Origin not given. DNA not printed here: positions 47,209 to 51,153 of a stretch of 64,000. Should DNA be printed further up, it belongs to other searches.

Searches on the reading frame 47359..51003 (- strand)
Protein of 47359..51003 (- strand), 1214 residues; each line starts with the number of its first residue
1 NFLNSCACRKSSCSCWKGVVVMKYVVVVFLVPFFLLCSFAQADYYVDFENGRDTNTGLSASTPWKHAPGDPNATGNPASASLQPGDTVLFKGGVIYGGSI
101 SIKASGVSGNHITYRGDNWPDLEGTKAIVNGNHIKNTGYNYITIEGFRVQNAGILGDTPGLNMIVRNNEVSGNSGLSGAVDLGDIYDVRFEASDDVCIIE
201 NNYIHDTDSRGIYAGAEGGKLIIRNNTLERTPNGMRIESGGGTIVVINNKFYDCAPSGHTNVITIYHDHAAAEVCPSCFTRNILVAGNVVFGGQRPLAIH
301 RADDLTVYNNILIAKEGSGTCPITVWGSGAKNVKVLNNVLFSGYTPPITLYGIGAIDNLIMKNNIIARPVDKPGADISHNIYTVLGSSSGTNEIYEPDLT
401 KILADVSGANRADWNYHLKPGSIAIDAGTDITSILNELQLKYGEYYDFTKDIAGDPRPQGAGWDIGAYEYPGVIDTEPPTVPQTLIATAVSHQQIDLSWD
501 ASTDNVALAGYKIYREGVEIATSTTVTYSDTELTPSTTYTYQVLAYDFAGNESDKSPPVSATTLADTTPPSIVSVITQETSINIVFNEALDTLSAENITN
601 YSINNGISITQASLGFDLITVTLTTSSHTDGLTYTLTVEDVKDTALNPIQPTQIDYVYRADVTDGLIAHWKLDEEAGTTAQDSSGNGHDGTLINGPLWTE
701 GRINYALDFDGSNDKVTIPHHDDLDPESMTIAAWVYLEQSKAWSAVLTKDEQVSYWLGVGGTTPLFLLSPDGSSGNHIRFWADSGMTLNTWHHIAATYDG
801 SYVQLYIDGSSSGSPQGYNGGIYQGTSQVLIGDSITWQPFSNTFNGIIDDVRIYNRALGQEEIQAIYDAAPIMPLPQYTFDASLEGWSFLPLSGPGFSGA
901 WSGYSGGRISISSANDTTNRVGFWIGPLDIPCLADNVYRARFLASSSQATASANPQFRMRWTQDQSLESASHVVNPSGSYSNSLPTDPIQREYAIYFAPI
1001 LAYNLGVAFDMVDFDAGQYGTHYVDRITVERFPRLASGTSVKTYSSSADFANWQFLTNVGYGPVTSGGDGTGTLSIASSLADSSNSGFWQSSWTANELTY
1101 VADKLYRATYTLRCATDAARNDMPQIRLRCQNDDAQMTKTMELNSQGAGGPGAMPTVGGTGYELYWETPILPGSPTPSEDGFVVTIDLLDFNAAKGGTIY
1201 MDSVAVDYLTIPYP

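Call 71: search_protein_families(library=pfam, proteins=[window:47359-51003:-], max_evalue=0.001)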
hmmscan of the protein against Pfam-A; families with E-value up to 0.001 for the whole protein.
window:47359-51003:- (1214 aa): 4 families
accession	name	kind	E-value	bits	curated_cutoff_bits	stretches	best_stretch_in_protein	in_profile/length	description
PF13385.13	Laminin_G_3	-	8e-30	104.4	27.6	1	710-864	1-151/151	Concanavalin A-like lectin/glucanases superfamily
PF13229.12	Beta_helix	-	8.4e-09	35.7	25.9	1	123-251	52-158/158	Right handed beta helix region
PF00041.27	fn3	-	1.8e-07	31.7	25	1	482-561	3-83/84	Fibronectin type III domain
PF05048.19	NosD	-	8.9e-06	25.7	23.6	1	108-252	45-170/212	Periplasmic copper-binding protein (NosD)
